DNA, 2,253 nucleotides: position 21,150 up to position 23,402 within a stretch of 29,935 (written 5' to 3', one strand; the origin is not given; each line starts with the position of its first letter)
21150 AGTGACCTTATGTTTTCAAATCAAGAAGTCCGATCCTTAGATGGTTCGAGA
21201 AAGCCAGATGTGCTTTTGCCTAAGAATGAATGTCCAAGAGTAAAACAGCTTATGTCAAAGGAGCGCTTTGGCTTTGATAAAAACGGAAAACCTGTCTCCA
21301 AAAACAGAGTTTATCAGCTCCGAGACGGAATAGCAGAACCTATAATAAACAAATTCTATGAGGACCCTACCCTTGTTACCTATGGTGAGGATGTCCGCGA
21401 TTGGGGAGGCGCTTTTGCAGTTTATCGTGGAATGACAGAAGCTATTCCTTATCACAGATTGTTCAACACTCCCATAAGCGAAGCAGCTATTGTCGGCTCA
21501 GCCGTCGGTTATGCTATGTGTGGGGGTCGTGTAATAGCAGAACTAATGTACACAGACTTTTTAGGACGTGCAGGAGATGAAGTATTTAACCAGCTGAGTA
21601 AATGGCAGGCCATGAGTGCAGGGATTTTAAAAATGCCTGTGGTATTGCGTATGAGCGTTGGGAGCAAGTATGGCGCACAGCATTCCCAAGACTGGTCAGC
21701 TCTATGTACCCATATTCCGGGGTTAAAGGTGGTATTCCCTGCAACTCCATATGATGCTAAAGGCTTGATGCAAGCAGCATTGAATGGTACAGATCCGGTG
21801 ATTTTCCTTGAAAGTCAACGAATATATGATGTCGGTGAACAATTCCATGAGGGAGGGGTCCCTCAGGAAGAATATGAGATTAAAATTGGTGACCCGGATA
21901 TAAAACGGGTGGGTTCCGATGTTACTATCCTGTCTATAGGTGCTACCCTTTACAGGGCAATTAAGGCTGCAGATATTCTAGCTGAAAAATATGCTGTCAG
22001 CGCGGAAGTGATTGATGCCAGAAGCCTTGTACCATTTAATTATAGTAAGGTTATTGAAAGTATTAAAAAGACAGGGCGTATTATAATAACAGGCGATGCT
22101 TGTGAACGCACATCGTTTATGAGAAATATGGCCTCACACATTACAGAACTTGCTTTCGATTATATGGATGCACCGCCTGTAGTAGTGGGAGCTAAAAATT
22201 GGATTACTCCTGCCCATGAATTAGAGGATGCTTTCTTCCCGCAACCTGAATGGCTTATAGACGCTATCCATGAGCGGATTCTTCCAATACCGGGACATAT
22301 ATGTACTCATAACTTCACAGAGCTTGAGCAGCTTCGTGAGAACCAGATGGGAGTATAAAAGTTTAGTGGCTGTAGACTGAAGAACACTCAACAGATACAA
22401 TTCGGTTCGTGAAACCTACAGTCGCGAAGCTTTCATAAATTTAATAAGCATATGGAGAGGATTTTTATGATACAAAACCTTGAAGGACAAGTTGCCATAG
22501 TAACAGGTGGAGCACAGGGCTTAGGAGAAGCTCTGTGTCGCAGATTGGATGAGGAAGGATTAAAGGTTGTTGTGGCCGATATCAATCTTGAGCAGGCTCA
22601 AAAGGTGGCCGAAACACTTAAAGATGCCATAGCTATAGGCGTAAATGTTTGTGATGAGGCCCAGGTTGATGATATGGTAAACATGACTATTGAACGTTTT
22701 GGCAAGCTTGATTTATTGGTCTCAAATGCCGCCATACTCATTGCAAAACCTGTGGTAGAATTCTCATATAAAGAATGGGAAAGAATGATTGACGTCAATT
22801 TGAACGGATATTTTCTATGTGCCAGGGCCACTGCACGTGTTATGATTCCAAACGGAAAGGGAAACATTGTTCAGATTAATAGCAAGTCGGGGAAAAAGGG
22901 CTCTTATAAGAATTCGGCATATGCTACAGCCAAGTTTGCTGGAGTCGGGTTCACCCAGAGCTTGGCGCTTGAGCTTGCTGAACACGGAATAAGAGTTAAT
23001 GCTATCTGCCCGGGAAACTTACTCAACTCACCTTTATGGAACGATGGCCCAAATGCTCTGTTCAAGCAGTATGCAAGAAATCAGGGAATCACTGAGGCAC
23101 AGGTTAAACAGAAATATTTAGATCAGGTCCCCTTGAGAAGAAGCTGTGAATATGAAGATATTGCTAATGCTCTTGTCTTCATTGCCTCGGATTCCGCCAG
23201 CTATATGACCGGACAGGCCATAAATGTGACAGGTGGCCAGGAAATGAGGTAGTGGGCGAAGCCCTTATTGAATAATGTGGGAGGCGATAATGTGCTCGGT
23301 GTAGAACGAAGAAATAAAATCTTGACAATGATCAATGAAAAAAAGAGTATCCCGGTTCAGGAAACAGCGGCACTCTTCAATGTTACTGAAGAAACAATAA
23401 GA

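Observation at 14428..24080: Candidate undescribed pathway: lipoate/ThDP dehydrogenase complex embedded in a ketose/polyol-phosphate regulon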

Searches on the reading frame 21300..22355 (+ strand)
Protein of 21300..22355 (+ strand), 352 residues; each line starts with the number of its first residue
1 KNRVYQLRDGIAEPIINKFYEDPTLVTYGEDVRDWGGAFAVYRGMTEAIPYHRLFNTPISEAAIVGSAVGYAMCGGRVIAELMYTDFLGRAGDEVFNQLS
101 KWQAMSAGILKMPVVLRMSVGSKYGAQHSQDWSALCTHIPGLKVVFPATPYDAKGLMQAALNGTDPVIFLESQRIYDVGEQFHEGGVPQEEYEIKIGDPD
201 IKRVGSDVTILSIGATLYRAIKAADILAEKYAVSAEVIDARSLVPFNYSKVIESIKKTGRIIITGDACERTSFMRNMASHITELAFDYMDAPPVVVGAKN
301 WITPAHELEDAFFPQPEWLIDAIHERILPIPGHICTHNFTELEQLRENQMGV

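Call 91: search_dna_similar(query=window:21300-22355:+, collection=plasmids, mode=protein, max_rows=60, rows=spread, max_evalue=1e-30)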
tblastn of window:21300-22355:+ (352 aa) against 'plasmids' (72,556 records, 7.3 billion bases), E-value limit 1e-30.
Records with a match: 707; places in all: 857; records where one place covers at least 80% of the query: 638.
Best place of each record, by identity: <60% 707.
By first word of the organism name: Rhizobium 167; Sinorhizobium 79; Azospirillum 27; Streptomyces 25; Leisingera 24; Paracoccus 23; Rhodococcus 23; Sphingobium 21; Acinetobacter 17; Enterococcus 16; and 105 more.
By predicted mobility (MOB-suite, as given by PLSDB): non-mobilizable 479; mobilizable 116; conjugative 112.
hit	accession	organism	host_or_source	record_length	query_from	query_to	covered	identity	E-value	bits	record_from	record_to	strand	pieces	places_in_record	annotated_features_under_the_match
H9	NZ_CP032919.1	Agrobacterium tumefaciens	-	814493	3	329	93%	59.3%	9e-132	422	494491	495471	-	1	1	alpha-ketoacid dehydrogenase subunit alpha/beta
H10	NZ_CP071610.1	Rhizobium binae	lentil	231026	3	329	93%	58.4%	8e-132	422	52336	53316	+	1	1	alpha-ketoacid dehydrogenase subunit alpha/beta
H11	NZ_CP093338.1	Shinella sp. H4-D48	whole organism,grassland soil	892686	3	327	92%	38.7%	1e-59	214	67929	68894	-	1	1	alpha-ketoacid dehydrogenase subunit beta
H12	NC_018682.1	Sinorhizobium meliloti Rm41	-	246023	6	322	90%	39.0%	7e-54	197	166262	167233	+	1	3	alpha-ketoacid dehydrogenase subunit beta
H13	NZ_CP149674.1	Clostridioides difficile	Dog,single cell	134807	11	328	90%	38.8%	2e-54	199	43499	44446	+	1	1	alpha-ketoacid dehydrogenase subunit beta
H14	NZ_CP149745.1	Clostridioides difficile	Homo sapiens,single cell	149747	11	328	90%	38.5%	7e-54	197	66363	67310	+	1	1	alpha-ketoacid dehydrogenase subunit beta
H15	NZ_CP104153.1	Rhizobium sophoriradicis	Phaseolus vulgaris,cell culture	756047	6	322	90%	38.4%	5e-53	195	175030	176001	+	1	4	alpha-ketoacid dehydrogenase subunit beta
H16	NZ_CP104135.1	Sinorhizobium sp. C101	Phaseolus vulgaris,cell ...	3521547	7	324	90%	37.9%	1e-54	199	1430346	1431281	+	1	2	none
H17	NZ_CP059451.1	Azospirillum brasilense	Prokaryotes,soil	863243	9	333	92%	36.9%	2e-48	181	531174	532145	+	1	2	alpha-ketoacid dehydrogenase subunit beta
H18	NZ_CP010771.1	Phaeobacter piscinae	cell culture,fish larvae aquaculture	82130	3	317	89%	37.7%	1e-58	211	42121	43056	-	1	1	alpha-ketoacid dehydrogenase subunit beta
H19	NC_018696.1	Paraburkholderia phenoliruptrix BR3459a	Mimosa flocculosa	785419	3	322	91%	36.9%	3e-49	184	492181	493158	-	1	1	alpha-ketoacid dehydrogenase subunit beta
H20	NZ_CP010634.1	Phaeobacter inhibens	cell culture,clam larvae aquaculture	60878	3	319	90%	37.2%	2e-58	211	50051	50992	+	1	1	alpha-ketoacid dehydrogenase subunit beta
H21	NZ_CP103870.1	Novosphingobium humi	pure culture,soil biofilm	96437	1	328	93%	35.7%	4e-47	178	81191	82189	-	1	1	pyruvate dehydrogenase complex E1 component subunit beta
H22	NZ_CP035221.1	Enterococcus faecium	cell culture,food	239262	23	327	87%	38.3%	4e-51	189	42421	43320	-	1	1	alpha-ketoacid dehydrogenase subunit beta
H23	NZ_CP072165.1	Rhizobium sp. B21/90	Himalayan blackberry,cell culture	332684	3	327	92%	35.6%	8e-48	180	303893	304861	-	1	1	alpha-ketoacid dehydrogenase subunit beta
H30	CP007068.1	Rhizobium leguminosarum bv. trifolii CB782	plant root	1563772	21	325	87%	36.9%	6e-53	195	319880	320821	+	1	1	2-oxoisovalerate dehydrogenase subunit beta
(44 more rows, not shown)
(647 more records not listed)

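Call 92: get_annotated_region(hit=H9, flank=14000)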
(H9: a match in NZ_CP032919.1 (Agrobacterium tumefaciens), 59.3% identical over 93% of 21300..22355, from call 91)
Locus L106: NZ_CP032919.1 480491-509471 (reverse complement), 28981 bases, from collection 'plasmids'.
description: Agrobacterium tumefaciens strain 15955 plasmid pAt15955, complete sequence
organism: Agrobacterium tumefaciens (NCBI taxid 358)
taxonomy: Bacteria; Pseudomonadota; Alphaproteobacteria; Hyphomicrobiales; Rhizobiaceae; Agrobacterium; Agrobacterium tumefaciens
host: -; source: -; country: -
typing (MOB-suite, as given by PLSDB): conjugative; relaxase MOBQ; mating-pair formation MPF_T
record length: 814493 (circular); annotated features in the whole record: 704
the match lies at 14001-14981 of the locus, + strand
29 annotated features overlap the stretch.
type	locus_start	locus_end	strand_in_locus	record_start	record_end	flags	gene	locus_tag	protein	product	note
CDS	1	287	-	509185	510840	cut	-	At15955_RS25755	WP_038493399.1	IS66 family transposase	-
CDS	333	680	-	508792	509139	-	tnpB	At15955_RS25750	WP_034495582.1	IS66 family insertion sequence element accessory protein TnpB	-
CDS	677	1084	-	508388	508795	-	-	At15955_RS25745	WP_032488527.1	transposase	GO:0006313 - DNA transposition [Evidence IEA]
CDS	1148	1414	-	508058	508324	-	-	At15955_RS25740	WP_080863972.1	hypothetical protein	-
CDS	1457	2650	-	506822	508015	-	-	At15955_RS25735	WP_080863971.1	HlyD family secretion protein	GO:0055085 - transmembrane transport [Evidence IEA]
CDS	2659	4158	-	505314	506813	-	-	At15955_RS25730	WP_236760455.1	MFS transporter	GO:0055085 - transmembrane transport [Evidence IEA]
CDS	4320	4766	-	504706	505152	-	-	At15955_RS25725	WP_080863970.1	MarR family transcriptional regulator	GO:0006355 - regulation of DNA-templated transcription [Evidence IEA]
CDS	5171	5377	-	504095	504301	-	-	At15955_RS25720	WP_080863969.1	hypothetical protein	-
CDS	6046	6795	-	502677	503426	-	-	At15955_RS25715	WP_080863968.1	ABC transporter permease subunit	GO:0055085 - transmembrane transport [Evidence IEA]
CDS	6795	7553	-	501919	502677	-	-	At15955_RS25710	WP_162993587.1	ABC transporter permease subunit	GO:0055085 - transmembrane transport [Evidence IEA]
CDS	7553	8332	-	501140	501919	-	-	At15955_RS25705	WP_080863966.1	ABC transporter ATP-binding protein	-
CDS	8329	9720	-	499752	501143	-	-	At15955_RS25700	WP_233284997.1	amidohydrolase family protein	-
CDS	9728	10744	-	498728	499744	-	-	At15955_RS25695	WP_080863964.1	ABC transporter substrate-binding protein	-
CDS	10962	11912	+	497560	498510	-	-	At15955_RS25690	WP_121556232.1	MurR/RpiR family transcriptional regulator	GO:0006355 - regulation of DNA-templated transcription [Evidence IEA]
CDS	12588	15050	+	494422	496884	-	-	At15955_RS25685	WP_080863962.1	alpha-ketoacid dehydrogenase subunit alpha/beta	-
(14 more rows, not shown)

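Call 93: get_annotated_region(hit=H10, flank=12000)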
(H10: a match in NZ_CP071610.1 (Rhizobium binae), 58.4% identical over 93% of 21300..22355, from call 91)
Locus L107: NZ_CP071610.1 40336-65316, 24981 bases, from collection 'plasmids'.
description: Rhizobium binae strain BLR195 plasmid p6, complete sequence
organism: Rhizobium binae (NCBI taxid 1138190)
taxonomy: Bacteria; Pseudomonadota; Alphaproteobacteria; Hyphomicrobiales; Rhizobiaceae; Rhizobium; Rhizobium binae
host: -; source: lentil; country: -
typing (MOB-suite, as given by PLSDB): non-mobilizable; mating-pair formation MPF_T
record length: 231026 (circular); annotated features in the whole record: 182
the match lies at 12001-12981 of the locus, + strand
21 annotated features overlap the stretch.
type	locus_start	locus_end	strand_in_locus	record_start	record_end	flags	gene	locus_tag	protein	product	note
CDS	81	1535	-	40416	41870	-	-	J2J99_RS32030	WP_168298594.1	extracellular solute-binding protein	-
CDS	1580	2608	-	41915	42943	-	-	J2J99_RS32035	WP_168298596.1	carbohydrate ABC transporter permease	GO:0008643 - carbohydrate transport [Evidence IEA]; GO:0055085 - transmembrane transport [Evidence IEA]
CDS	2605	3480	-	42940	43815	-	-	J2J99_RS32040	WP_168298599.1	sugar ABC transporter permease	-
CDS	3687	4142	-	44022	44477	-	-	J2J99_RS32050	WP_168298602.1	RbsD/FucU family protein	-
CDS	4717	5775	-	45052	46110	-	-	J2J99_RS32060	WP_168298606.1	ABC transporter permease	GO:0008643 - carbohydrate transport [Evidence IEA]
CDS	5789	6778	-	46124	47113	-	-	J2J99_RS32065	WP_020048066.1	ABC transporter permease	GO:0008643 - carbohydrate transport [Evidence IEA]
CDS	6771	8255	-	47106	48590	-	-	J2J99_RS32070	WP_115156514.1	sugar ABC transporter ATP-binding protein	-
CDS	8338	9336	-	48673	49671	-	-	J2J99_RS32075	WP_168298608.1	substrate-binding domain-containing protein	-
CDS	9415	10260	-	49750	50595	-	-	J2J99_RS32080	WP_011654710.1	sugar phosphate isomerase/epimerase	-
CDS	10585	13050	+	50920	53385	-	-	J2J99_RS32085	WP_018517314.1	alpha-ketoacid dehydrogenase subunit alpha/beta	-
CDS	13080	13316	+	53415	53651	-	-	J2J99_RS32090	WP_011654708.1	lipoyl domain-containing protein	-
CDS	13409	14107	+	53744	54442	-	-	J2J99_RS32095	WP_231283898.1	alpha/beta fold hydrolase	-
CDS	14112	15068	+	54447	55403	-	-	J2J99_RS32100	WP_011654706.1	carbohydrate kinase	GO:0005975 - carbohydrate metabolic process [Evidence IEA]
CDS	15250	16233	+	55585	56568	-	-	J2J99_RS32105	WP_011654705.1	sugar-binding transcriptional regulator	-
CDS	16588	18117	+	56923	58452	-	istA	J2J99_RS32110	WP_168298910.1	IS21 family transposase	-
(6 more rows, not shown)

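Call 98: get_annotated_region(hit=H13, flank=5000)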
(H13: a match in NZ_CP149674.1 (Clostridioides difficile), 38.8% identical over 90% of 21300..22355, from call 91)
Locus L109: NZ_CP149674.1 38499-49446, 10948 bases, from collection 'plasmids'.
description: Clostridioides difficile strain Z1322PCD0060 plasmid pZ1322PCD0060-2, complete sequence
organism: Clostridioides difficile (NCBI taxid 1496)
taxonomy: Bacteria; Bacillota; Clostridia; Peptostreptococcales; Peptostreptococcaceae; Clostridioides; Clostridioides difficile
host: -; source: Dog,single cell; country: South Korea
typing (MOB-suite, as given by PLSDB): non-mobilizable
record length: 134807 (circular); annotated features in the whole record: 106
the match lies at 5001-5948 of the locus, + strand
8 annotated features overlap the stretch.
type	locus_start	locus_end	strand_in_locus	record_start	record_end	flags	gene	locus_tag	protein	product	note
CDS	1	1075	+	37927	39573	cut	-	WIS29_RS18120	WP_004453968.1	glycoside hydrolase family 43 protein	-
CDS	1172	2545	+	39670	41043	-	-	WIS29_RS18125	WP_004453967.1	MFS transporter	-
CDS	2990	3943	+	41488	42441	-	-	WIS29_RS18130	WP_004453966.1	sugar-binding transcriptional regulator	-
CDS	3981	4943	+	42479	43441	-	-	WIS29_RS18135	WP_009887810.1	thiamine pyrophosphate-dependent dehydrogenase E1 component subunit alpha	-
CDS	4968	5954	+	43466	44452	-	-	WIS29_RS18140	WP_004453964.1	alpha-ketoacid dehydrogenase subunit beta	-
CDS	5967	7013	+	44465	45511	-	-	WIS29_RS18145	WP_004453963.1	2-oxo acid dehydrogenase subunit E2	-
CDS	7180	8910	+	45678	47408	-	lpdA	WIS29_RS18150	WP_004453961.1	dihydrolipoyl dehydrogenase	GO:0045454 - cell redox homeostasis [Evidence IEA]; GO:0051068 - dihydrolipoamide metabolic process [Evidence IEA]; ...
CDS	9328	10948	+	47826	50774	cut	-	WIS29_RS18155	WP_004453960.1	sigma 54-interacting transcriptional regulator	GO:0006355 - regulation of DNA-templated transcription [Evidence IEA]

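Call 99: get_annotated_region(hit=H21, flank=4000)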
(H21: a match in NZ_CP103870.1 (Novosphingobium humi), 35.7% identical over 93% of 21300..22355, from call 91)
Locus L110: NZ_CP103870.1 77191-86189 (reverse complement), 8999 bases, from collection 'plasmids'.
description: Novosphingobium humi strain G5 plasmid unnamed2, complete sequence
organism: Novosphingobium humi (NCBI taxid 2282397)
taxonomy: Bacteria; Pseudomonadota; Alphaproteobacteria; Sphingomonadales; Sphingomonadaceae; Novosphingobium; Novosphingobium humi
host: -; source: pure culture,soil biofilm; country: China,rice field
typing (MOB-suite, as given by PLSDB): non-mobilizable
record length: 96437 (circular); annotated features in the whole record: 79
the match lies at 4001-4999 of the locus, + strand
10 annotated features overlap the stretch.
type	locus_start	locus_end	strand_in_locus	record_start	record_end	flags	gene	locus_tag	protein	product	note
CDS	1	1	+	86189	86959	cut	-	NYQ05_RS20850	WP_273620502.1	LuxR C-terminal-related transcriptional regulator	GO:0006355 - regulation of DNA-templated transcription [Evidence IEA]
CDS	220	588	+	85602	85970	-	-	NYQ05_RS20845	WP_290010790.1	OB-fold domain-containing protein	-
CDS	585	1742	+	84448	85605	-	-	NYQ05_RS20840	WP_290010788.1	thiolase family protein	-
CDS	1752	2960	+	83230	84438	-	-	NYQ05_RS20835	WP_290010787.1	acyl-CoA dehydrogenase family protein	-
CDS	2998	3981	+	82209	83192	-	-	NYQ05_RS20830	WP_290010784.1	thiamine pyrophosphate-dependent dehydrogenase E1 component subunit alpha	-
CDS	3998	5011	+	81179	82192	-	-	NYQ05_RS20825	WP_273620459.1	pyruvate dehydrogenase complex E1 component subunit beta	GO:0006086 - acetyl-CoA biosynthetic process from pyruvate [Evidence IEA]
CDS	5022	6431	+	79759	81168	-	-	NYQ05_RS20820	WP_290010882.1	dihydrolipoamide acetyltransferase family protein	GO:0006096 - glycolytic process [Evidence IEA]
CDS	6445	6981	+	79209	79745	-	-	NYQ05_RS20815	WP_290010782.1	VOC family protein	-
CDS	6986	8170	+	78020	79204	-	-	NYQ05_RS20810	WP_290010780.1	acyl-CoA dehydrogenase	-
CDS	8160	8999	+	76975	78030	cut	-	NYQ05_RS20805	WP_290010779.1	phosphotransferase family protein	-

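Call 100: get_annotated_region(hit=H30, flank=4000)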
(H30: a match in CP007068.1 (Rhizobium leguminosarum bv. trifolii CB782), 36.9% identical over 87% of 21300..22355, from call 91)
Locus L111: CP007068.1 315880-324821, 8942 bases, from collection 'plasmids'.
description: Rhizobium leguminosarum bv. trifolii CB782 plasmid, complete sequence
organism: Rhizobium leguminosarum bv. trifolii CB782 (NCBI taxid 1033991)
taxonomy: Bacteria; Pseudomonadota; Alphaproteobacteria; Hyphomicrobiales; Rhizobiaceae; Rhizobium; Rhizobium leguminosarum; Rhizobium leguminosarum bv. trifolii CB782
host: -; source: plant root; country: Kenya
typing (MOB-suite, as given by PLSDB): conjugative; relaxase MOBQ; mating-pair formation MPF_T
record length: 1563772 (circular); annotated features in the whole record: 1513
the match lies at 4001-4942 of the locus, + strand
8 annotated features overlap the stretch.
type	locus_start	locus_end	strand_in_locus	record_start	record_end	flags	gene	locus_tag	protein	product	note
CDS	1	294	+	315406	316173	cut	-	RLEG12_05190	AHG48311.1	3-hydroxy-2-methylbutyryl-CoA dehydrogenase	-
CDS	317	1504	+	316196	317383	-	-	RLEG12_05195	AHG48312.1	acetyl-CoA acetyltransferase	-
CDS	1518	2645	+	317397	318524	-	-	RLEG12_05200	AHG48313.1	acyl-CoA dehydrogenase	-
CDS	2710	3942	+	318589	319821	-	-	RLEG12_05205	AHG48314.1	2-oxoisovalerate dehydrogenase subunit alpha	-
CDS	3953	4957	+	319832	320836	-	-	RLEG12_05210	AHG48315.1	2-oxoisovalerate dehydrogenase subunit beta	-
CDS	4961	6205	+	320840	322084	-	-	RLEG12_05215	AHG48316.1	branched-chain alpha-keto acid dehydrogenase subunit E2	-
CDS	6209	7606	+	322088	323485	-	-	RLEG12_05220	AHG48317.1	dihydrolipoamide dehydrogenase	-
CDS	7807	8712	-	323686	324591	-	-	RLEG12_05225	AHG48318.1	diguanylate cyclase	-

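Call 101: get_annotated_region(hit=H11, flank=5000)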
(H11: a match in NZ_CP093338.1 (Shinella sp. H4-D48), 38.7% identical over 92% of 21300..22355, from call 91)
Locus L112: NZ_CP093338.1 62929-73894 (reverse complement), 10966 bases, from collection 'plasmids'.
description: Shinella sp. H4-D48 plasmid p1, complete sequence
organism: Shinella sp. H4-D48 (NCBI taxid 2925841)
taxonomy: Bacteria; Pseudomonadota; Alphaproteobacteria; Hyphomicrobiales; Rhizobiaceae; Shinella; Shinella sp. H4-D48
host: -; source: whole organism,grassland soil; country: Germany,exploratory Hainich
typing (MOB-suite, as given by PLSDB): non-mobilizable
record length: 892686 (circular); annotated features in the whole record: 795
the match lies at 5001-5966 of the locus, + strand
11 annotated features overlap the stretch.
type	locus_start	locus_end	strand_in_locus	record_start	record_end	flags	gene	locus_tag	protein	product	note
CDS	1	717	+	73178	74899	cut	-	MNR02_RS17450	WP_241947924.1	ABC transporter substrate-binding protein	-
CDS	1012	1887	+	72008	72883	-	-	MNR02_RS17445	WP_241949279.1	class II fructose-bisphosphate aldolase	-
CDS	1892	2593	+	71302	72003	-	-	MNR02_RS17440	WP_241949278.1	HAD family hydrolase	-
CDS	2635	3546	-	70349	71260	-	-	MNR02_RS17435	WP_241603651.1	MurR/RpiR family transcriptional regulator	GO:0006355 - regulation of DNA-templated transcription [Evidence IEA]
CDS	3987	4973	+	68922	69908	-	-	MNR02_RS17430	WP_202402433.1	thiamine pyrophosphate-dependent dehydrogenase E1 component subunit alpha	-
CDS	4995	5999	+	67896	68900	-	-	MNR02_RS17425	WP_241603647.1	alpha-ketoacid dehydrogenase subunit beta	-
CDS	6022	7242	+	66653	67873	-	-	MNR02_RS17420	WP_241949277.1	transaldolase family protein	GO:0005975 - carbohydrate metabolic process [Evidence IEA]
CDS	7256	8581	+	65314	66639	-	-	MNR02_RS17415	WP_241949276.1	acetoin dehydrogenase dihydrolipoyllysine-residue acetyltransferase subunit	-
CDS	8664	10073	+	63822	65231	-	lpdA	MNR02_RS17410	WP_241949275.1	dihydrolipoyl dehydrogenase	GO:0045454 - cell redox homeostasis [Evidence IEA]; GO:0051068 - dihydrolipoamide metabolic process [Evidence IEA]; ...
CDS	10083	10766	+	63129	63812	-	gph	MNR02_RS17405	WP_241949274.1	phosphoglycolate phosphatase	GO:0043094 - cellular metabolic compound salvage [Evidence IEA]; GO:0008152 - metabolic process [Evidence IEA]; ...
CDS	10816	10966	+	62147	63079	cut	-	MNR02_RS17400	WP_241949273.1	TIM barrel protein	-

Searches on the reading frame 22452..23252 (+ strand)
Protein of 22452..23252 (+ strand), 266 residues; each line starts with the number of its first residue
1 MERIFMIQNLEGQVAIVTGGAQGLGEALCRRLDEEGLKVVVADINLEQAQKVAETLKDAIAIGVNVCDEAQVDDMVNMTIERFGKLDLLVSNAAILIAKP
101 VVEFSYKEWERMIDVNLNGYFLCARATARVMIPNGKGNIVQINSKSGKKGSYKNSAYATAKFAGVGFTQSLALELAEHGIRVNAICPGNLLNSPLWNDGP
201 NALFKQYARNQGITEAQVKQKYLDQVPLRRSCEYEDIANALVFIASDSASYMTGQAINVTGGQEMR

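Call 3: search_protein_families(library=pfam, proteins=[window:22452-23252:+])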
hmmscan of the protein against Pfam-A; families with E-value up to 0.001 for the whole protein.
window:22452-23252:+ (266 aa): 5 families
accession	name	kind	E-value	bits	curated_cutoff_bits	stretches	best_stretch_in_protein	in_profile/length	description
PF00106.31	adh_short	-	4.6e-58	196.4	26.6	1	13-191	1-183/195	short chain dehydrogenase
PF13561.12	adh_short_C2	-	1.4e-55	188.9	27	1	21-262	3-234/236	Enoyl-(Acyl carrier protein) reductase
PF08659.16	KR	-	2.2e-07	31.4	22.6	1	15-184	3-172/180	KR domain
PF01370.27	Epimerase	-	2e-05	24.5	20.9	1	16-259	2-239/240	NAD dependent epimerase/dehydratase family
PF23441.1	SDR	-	9.6e-05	22.3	27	1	60-199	64-202/258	SDR-like rossmann domain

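Call 4: search_protein_families(library=ncbifam, proteins=[window:22452-23252:+])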
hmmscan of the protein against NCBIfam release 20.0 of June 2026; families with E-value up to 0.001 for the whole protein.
window:22452-23252:+ (266 aa): 232 families (the best 25 are shown)
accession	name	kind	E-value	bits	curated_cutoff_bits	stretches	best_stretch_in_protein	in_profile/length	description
NF009050.0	PRK12384.1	equivalog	1.7e-110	368.7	307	1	12-266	2-259/259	sorbitol-6-phosphate dehydrogenase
NF004198.0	PRK05653.1-3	equivalog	4.6e-64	216.3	296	1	8-265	3-248/248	3-oxoacyl-ACP reductase FabG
NF005472.0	PRK07067.1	equivalog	2.3e-62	210.9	338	1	9-265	3-256/257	L-iditol 2-dehydrogenase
NF009093.0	PRK12429.1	subfamily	1.7e-61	207.7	258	1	9-265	2-258/259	3-hydroxybutyrate dehydrogenase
NF005559.1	PRK07231.1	subfamily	3.1e-61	207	215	1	10-263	2-247/249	glucose 1-dehydrogenase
NF052558.1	MBtsdlDhBudC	equivalog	5.3e-61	206.3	270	1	11-263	2-241/250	meso-2,3-butanediol dehydrogenase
TIGR01963.1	PHB_DH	subfamily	2.3e-58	197.4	307.05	1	13-263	2-252/255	3-hydroxybutyrate dehydrogenase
NF009466.0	PRK12826.1-2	subfamily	7e-58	196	222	1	12-265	3-246/248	3-oxoacyl-ACP reductase FabG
NF004791.0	PRK06138.1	equivalog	2.6e-56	190.7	312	1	9-263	2-249/252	SDR family oxidoreductase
NF005853.0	PRK07774.1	equivalog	8.9e-55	185.8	303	1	9-266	3-249/250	SDR family oxidoreductase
TIGR03971.1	SDR_subfam_1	subfamily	9.3e-55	185.8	300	1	10-264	1-269/271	mycofactocin-coupled SDR family oxidoreductase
TIGR01830.1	3oxo_ACP_reduc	equivalog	1e-54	185.8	297.75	1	15-262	1-237/239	3-oxoacyl-[acyl-carrier-protein] reductase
NF047923.1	pyridox_DH_SDR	equivalog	1.4e-54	185.2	325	1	11-263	2-240/243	pyridoxal 4-dehydrogenase, SDR-type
TIGR02415.1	23BDH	subfamily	2.5e-54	184.4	304.35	1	13-263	1-251/254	acetoin reductase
NF004818.0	PRK06172.1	equivalog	1.8e-53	181.5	336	1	6-263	1-250/253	SDR family oxidoreductase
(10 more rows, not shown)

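Call 53: search_solved_structures(query=window:22452-23252:+, max_evalue=1e-30)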
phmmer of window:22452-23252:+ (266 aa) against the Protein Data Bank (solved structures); distinct sequences matched with E-value up to 1e-30: 105 (the best 60 are shown).
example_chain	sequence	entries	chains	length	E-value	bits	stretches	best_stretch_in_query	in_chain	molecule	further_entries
5o3z_A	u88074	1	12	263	3e-70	239.7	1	13-265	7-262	Sorbitol-6-phosphate dehydrogenase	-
3ak4_A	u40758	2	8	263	4.6e-49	170.3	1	7-265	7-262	NADH-dependent quinuclidinone reductase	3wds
1k2w_A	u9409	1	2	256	6.8e-46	160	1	9-265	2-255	SORBITOL DEHYDROGENASE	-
4e6p_A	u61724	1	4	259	3.3e-43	151.2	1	6-265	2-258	Probable sorbitol dehydrogenase (L-iditol 2-dehydrogenase)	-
6pei_A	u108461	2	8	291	1.1e-42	149.5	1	7-265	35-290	Sorbitol dehydrogenase (L-iditol 2-dehydrogenase)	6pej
7e6o_C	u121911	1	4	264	1.7e-41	145.5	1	9-263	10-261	Short-chain dehydrogenase/reductase SDR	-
5itv_A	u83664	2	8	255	1.1e-40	142.9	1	6-263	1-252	Dihydroanticapsin 7-dehydrogenase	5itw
4weo_A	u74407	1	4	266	1.4e-40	142.6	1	6-262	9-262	Putative acetoin(Diacetyl) reductase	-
4nbu_A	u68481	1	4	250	1.9e-40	142.1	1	8-263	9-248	3-oxoacyl-(Acyl-carrier-protein) reductase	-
7pcs_B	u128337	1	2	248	2.4e-40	141.8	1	10-264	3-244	BbsD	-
7o6p_A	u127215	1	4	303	5.4e-40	140.7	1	10-262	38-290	borneol dehydrogenase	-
4rzh_A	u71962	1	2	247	5.9e-40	140.5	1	10-265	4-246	3-oxoacyl-[acyl-carrier protein] reductase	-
2uvd_A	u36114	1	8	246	7e-40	140.3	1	10-264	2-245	3-OXOACYL-(ACYL-CARRIER-PROTEIN) REDUCTASE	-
1nff_A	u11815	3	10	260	1.4e-39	139.3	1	9-204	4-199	Putative oxidoreductase Rv2002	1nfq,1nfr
2et6_A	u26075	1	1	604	6.6e-39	137.1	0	9-187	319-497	(3R)-hydroxyacyl-CoA dehydrogenase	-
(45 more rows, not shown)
